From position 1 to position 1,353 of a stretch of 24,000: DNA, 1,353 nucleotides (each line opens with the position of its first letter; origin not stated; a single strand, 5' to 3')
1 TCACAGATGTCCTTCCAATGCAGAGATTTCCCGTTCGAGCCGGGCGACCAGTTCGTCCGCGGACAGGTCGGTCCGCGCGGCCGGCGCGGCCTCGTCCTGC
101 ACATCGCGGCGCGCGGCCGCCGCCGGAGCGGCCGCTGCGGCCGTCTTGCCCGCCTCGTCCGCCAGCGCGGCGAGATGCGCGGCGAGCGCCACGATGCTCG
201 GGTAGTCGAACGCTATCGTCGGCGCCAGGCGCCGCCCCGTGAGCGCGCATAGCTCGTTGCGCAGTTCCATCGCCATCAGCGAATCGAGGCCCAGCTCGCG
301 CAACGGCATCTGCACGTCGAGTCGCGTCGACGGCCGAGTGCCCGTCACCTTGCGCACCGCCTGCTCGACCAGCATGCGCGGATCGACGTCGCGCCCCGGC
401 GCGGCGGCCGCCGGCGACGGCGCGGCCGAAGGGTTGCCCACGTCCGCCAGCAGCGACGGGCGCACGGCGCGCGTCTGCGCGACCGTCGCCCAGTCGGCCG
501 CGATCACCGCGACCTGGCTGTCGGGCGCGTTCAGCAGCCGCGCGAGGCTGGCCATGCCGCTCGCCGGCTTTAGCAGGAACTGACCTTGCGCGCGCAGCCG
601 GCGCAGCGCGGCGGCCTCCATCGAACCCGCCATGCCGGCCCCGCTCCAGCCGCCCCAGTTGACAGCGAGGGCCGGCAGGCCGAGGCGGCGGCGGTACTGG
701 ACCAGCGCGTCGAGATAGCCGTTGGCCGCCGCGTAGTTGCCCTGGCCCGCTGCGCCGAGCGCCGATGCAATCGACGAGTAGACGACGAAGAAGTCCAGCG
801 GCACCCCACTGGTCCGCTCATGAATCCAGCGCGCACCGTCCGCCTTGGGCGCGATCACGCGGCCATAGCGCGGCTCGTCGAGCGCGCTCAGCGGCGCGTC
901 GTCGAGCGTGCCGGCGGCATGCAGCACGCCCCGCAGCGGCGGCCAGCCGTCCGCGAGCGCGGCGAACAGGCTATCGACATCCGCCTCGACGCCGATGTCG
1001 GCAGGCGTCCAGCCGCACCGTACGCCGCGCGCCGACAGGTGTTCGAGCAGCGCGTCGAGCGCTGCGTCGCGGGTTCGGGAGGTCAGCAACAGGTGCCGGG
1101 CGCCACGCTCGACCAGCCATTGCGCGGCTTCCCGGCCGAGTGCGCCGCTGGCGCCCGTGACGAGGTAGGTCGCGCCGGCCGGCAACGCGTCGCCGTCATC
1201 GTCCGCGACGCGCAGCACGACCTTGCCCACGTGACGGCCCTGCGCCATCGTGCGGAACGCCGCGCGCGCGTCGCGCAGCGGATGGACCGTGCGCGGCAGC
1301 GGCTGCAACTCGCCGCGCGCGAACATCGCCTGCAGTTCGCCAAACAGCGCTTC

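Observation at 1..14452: Orphan two-megasynthase assembly line predicting a short omega-amino (or ureido) alkenoyl thioester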

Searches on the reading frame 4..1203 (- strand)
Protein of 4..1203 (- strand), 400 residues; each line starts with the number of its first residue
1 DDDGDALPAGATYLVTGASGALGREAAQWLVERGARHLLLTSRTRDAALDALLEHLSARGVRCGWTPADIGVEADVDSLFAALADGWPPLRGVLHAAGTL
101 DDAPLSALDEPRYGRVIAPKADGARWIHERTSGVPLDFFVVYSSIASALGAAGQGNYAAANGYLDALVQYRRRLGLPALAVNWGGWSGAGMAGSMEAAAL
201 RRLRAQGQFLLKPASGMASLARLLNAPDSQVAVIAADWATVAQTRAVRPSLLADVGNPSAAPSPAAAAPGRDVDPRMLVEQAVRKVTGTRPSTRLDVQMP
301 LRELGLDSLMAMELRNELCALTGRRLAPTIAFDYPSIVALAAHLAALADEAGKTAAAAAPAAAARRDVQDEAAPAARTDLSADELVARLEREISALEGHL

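Call 48: find_homologous_proteins(query=window:4-1203:-, max_evalue=1e-60)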
Query window:4-1203:- (400 aa): 14 proteins with E <= 1e-60 among 8000 candidates.
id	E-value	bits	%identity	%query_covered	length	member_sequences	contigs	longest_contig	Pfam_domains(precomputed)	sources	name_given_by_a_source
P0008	2.5e-70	256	43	90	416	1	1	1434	PF08659.17,PF00550.32,PF13561.13,PF00106.32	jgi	jgi:polyketide synthase 12/myxalamid-type polyketide synthase MxaB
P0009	7.7e-68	248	38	96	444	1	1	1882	PF08659.17,PF00550.32,PF13561.13,PF00106.32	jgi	jgi:KR domain/Phosphopantetheine attachment site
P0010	2.2e-67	246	42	90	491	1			PF08659.17,PF00550.32,PF13561.13,PF00106.32,PF13602.13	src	-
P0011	1.0e-64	237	42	92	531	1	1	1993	PF08659.17,PF00550.32,PF13561.13,PF00106.32,PF13602.13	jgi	jgi:myxalamid-type polyketide synthase MxaB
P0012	1.1e-64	237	41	96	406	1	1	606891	PF08659.17,PF00550.32,PF13561.13,PF00106.32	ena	-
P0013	3.9e-64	236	41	87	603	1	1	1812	PF08659.17,PF00109.33,PF16363.12,PF00550.32,PF13561.13,PF00106.32,PF01370.28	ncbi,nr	ncbi:MAG: SDR family NAD(P)-dependent oxidoreductase, partial [Anaerolineales bacterium]|nr:SDR fami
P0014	3.5e-63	232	41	88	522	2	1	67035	PF08659.17,PF00550.32,PF13561.13,PF00106.32,PF22953.4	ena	-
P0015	2.3e-62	230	40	87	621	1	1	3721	PF08659.17,PF21394.4,PF00550.32,PF13561.13,PF00106.32,PF22953.4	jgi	jgi:acyl carrier protein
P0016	2.3e-62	230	43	85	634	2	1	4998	PF08659.17,PF00107.33,PF00550.32,PF13561.13,PF00106.32,PF13602.13,PF01370.28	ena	-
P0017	1.3e-61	227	42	95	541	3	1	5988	PF08659.17,PF00107.33,PF00550.32,PF13561.13,PF00106.32,PF23297.2,PF13602.13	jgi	jgi:myxalamid-type polyketide synthase MxaB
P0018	1.5e-61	227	41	90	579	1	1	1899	PF08659.17,PF00550.32,PF13561.13,PF00106.32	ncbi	ncbi:MAG: beta-ketoacyl reductase, partial [Chloroflexota bacterium]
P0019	2.9e-61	226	40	93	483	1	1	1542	PF08659.17,PF00550.32,PF13561.13,PF00106.32,PF13602.13,PF01370.28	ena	-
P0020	7.8e-61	225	40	85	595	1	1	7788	PF08659.17,PF00107.33,PF00550.32,PF13561.13,PF00106.32,PF13602.13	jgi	jgi:NADPH:quinone reductase-like Zn-dependent oxidoreductase/acyl carrier protein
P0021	8.2e-61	225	38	96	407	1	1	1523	PF08659.17,PF00550.32,PF00106.32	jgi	jgi:NAD(P)-dependent dehydrogenase (short-subunit alcohol dehydrogenase family)/acyl carrier protein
